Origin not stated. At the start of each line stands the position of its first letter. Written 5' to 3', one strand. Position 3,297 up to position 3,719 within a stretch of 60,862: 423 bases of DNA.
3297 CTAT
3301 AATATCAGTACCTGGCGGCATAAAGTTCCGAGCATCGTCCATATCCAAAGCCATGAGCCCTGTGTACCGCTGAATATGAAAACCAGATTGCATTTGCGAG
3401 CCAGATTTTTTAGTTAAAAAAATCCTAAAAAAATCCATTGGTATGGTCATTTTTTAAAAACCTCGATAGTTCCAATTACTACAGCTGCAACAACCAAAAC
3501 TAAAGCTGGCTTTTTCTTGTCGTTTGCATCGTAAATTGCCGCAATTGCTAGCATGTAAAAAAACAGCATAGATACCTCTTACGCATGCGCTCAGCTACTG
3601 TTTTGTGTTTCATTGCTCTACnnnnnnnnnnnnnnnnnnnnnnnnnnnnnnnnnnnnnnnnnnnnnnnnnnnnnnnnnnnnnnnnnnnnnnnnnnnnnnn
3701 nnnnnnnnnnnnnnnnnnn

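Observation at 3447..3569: Small hydrophobic genes missed by the 60-aa ORF cutoff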

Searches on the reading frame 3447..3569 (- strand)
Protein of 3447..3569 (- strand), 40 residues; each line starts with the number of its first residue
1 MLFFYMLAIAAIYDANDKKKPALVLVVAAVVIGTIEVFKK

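Call 7: search_protein_families(library=phrogs, proteins=[window:3447-3569:-], max_evalue=1)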
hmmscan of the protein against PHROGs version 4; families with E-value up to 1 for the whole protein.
window:3447-3569:- (40 aa): 0 families

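Call 8: search_protein_families(library=pfam, proteins=[window:3447-3569:-], max_evalue=1)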
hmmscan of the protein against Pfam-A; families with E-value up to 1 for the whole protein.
window:3447-3569:- (40 aa): 0 families

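Call 10: find_homologous_proteins(query=window:3450-3569:-, max_evalue=10)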
Query seq(40 aa) (40 aa): 6 proteins with E <= 10 among 6 candidates.
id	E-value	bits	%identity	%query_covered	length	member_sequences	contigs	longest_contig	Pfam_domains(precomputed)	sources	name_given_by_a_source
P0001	2.9e-14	68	90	100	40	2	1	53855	-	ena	-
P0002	1.6e-12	62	85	100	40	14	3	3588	-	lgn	-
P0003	1.7e-12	62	87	98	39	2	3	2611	-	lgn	-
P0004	2.0e-12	62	87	98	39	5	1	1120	-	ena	-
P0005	6.7e-12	60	84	95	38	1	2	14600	-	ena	-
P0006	1.2e-11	60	84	95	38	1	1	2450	-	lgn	-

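Call 12: find_encoding_contigs(protein=P0001, flank=5000, max_places=4)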
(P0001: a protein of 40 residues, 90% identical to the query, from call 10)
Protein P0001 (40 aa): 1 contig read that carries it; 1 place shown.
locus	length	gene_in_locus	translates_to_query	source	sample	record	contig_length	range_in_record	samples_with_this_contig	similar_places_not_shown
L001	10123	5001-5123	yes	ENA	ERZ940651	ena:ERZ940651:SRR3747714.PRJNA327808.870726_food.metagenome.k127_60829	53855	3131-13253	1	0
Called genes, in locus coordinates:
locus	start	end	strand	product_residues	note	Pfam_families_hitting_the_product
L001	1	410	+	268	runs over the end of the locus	PF12705:PDDEXK_1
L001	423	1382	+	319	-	-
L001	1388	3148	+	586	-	PF02463:SMC_N (weak), PF13175:AAA_15, PF13476:AAA_23, PF13555:AAA_29 (weak)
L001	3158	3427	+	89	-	-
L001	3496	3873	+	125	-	-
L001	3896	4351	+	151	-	PF04448:DUF551 (weak)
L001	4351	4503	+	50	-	-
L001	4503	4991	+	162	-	PF00436:SSB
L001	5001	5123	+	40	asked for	-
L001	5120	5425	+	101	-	-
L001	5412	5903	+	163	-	-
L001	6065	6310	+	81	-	-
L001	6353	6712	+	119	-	-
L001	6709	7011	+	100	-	-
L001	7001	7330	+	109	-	-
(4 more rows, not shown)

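Call 13: find_encoding_contigs(protein=P0005, flank=5000, max_places=4)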
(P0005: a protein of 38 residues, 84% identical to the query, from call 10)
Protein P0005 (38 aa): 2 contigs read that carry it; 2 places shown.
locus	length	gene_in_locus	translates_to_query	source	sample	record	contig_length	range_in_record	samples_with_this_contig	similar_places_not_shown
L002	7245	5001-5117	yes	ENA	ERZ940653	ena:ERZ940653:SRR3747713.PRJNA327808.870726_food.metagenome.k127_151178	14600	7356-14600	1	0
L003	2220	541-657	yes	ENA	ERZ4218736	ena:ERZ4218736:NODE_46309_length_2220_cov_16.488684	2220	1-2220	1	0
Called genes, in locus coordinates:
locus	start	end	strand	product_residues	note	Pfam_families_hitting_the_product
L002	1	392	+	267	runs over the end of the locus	PF12705:PDDEXK_1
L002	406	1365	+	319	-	-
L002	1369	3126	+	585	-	PF02463:SMC_N (weak), PF13175:AAA_15, PF13476:AAA_23, PF13555:AAA_29 (weak)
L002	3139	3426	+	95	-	-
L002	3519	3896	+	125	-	-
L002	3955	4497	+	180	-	PF13392:HNH_3 (weak)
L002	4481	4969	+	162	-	PF00436:SSB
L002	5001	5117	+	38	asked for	-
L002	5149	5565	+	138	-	PF21825:Sequestin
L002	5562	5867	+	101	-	-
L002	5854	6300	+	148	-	-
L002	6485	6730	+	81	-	-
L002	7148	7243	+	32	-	?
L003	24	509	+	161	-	PF00436:SSB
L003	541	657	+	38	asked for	-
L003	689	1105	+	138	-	PF21825:Sequestin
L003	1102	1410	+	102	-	-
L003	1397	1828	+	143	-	-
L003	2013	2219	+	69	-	?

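Call 14: find_encoding_contigs(protein=P0002, flank=3000, max_places=4)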
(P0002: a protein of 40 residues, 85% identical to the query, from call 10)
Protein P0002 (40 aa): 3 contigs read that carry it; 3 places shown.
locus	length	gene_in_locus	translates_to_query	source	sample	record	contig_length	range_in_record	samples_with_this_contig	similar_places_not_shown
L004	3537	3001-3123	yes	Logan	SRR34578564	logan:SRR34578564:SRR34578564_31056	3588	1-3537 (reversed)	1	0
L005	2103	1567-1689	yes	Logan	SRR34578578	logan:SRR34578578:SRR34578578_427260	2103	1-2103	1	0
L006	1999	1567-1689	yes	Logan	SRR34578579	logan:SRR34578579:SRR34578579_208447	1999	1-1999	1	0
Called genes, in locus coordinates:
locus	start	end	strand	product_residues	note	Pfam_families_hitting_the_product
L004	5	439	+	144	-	-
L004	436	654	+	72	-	-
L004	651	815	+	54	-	-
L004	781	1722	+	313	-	PF00145:DNA_methylase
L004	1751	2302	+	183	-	-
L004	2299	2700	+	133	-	-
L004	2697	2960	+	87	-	-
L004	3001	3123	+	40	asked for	-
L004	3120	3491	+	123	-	PF13876:Phage_gp49_66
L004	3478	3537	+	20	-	?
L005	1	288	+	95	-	?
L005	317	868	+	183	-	-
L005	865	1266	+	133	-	-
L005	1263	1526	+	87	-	-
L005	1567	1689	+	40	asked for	-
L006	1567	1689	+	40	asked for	-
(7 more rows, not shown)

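Call 15: find_encoding_contigs(protein=P0003, flank=3000, max_places=4)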
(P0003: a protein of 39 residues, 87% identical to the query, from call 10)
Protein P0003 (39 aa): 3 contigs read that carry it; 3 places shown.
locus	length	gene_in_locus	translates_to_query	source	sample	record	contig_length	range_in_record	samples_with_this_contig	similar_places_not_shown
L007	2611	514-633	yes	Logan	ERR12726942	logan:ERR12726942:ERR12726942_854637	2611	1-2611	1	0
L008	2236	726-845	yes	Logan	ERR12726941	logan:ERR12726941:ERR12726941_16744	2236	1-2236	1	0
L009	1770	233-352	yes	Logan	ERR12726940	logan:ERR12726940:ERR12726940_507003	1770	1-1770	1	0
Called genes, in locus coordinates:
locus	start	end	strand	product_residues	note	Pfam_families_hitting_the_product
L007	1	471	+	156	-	?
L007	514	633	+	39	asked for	-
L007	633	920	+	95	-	PF00216:Bac_DNA_binding, PF18291:HU-HIG (weak)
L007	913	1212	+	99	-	-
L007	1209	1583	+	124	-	PF21825:Sequestin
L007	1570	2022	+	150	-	-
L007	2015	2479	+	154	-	-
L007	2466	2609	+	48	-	?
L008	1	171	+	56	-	?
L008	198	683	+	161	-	PF00436:SSB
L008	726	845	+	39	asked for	-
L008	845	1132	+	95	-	PF00216:Bac_DNA_binding, PF18291:HU-HIG (weak)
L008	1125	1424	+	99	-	-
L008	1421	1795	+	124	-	PF21825:Sequestin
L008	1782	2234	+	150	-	?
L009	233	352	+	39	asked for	-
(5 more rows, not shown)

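Call 16: find_encoding_contigs(protein=P0004, flank=3000, max_places=3)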
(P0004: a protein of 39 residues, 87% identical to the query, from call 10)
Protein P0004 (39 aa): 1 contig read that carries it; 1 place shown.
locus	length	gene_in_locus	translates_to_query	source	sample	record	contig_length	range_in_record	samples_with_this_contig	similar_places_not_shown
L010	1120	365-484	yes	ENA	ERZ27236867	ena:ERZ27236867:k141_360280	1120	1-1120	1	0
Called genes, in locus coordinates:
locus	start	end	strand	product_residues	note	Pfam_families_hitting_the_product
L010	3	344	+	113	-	?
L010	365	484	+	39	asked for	-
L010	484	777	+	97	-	PF00216:Bac_DNA_binding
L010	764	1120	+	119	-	?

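Call 17: find_encoding_contigs(protein=P0006, flank=3000, max_places=3)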
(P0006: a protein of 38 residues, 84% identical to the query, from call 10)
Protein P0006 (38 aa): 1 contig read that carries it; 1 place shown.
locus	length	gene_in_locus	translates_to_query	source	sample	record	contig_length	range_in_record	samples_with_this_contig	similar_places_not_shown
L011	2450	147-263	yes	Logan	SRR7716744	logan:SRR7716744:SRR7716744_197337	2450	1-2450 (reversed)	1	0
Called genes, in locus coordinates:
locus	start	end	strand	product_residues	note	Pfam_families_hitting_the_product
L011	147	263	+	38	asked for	-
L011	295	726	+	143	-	PF21825:Sequestin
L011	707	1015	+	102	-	-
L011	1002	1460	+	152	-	-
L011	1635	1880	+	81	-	-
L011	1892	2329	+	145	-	PF14354:Lar_restr_allev (weak), PF09397:FtsK_gamma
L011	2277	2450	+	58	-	?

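Call 35: search_protein_representatives(alignment_id=A2)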
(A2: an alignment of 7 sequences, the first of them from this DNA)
Query: 7 sequences, 39 profile positions. Proteins with E-value up to 0.001 (for the whole library): 5; up to 1e-10: 2; up to 1e-30: 0. The best 5 are listed.
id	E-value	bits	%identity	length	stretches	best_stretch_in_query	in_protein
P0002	2.4e-21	91.5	-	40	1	1-39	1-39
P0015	1.7e-13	66.4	-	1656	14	8-26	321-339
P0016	6.2e-09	51.8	-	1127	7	16-37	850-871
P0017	8.6e-09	51.3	-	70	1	2-39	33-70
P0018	4.0e-07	46.0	-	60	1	1-39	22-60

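Call 38: find_encoding_contigs(protein=P0017, flank=4000, max_places=4)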
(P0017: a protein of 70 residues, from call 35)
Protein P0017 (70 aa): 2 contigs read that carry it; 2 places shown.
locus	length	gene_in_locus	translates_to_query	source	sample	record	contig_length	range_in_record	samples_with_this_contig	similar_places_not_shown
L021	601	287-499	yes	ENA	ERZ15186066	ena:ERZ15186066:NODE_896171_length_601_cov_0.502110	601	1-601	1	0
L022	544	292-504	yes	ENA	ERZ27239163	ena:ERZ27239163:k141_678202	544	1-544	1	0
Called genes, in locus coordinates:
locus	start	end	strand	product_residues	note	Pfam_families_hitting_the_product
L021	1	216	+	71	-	?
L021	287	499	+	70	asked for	-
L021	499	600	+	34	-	?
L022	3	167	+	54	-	?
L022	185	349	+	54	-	-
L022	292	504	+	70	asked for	-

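Call 39: find_encoding_contigs(protein=P0018, flank=4000, max_places=4)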
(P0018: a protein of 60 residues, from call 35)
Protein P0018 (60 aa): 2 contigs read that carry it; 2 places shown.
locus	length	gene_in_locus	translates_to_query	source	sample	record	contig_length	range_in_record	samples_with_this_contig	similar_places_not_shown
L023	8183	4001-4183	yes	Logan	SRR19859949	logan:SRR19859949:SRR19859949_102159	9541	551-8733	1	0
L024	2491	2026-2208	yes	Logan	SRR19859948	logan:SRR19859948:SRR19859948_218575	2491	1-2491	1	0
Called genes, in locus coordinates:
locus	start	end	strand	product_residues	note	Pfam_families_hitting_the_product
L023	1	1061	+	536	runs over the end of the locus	?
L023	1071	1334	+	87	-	-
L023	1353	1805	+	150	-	-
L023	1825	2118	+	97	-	-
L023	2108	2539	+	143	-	-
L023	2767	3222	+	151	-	-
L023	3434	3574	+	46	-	-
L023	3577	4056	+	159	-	PF00436:SSB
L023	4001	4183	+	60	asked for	-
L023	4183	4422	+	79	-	PF21825:Sequestin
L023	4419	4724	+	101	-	-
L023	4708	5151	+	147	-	-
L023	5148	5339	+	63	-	-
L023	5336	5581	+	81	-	-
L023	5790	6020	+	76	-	-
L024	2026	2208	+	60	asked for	-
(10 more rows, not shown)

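Call 41: find_related_loci(query=A2, collection=viral_contigs, flank=3000)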
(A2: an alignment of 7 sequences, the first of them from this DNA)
Query A2 (40 aa) in viral_contigs; peptide patterns used: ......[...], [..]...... (x = any residue, [..] = any of these).
92 stretches matched a pattern, but none encodes a relative of the query by tblastn (E <= 1e-3).

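Call 43: find_related_loci(query=A2, collection=genome_contigs, flank=4000)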
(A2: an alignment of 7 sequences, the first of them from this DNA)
Query A2 (40 aa) in genome_contigs; peptide patterns used: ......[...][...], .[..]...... (x = any residue, [..] = any of these).
51 stretches matched a pattern, but none encodes a relative of the query by tblastn (E <= 1e-3).

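Call 44: search_dna_similar(query=window:3450-3569:-, collection=phages, mode=protein, max_evalue=10, max_rows=15)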
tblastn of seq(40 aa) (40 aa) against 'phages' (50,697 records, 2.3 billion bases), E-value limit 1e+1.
No match.

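Call 60: predict_structure(alignment_id=A5)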
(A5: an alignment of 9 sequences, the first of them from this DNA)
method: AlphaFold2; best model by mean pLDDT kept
length: 40 residues; sequences in the alignment: 9
mean_pLDDT: 77.2   pTM: 0.36
mean pLDDT of the five models: 77.2, 76.0, 69.7, 68.0, 66.3
residues with pLDDT >= 90: 0; 70-90: 35; 50-70: 5; < 50: 0
segments of 3 or more residues with pLDDT < 50: none
pLDDT, mean of each block of 10 residues (from residue 1): 76 75 80 78
secondary structure, 60 per line:
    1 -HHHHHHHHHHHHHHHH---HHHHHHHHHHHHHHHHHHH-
elements in order: H2-17 H21-39

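Call 61: search_protein_families(library=ncbifam, proteins=[window:3447-3569:-], max_evalue=10)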
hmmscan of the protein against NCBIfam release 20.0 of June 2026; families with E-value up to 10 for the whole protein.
window:3447-3569:- (40 aa): 0 families

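Call 62: search_protein_families(library=padloc, proteins=[window:3447-3569:-], max_evalue=10)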
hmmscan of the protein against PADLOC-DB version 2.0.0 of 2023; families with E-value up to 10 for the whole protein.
window:3447-3569:- (40 aa): 0 families

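Call 63: search_solved_structures(query=A5, max_evalue=10)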
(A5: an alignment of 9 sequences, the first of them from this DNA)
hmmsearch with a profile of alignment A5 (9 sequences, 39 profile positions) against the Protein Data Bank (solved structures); distinct sequences matched with E-value up to 10: 1.
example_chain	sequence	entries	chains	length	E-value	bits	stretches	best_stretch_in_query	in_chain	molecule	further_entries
8j7f_E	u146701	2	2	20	2.3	11.4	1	9-24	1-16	ILE-ALA-ALA-ILE-HIS-ASN-ALA-ARG-ARG-LYS-LYS-ARG-GLU-ALA-ALA-ALA-ALA-HIS-LYS-ALA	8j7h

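Call 80: fold_search(model_id=the predicted structure, library=pdb)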
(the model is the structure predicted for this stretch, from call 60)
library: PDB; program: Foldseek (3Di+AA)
matches with E <= 10: 0; with E <= 0.001: 0
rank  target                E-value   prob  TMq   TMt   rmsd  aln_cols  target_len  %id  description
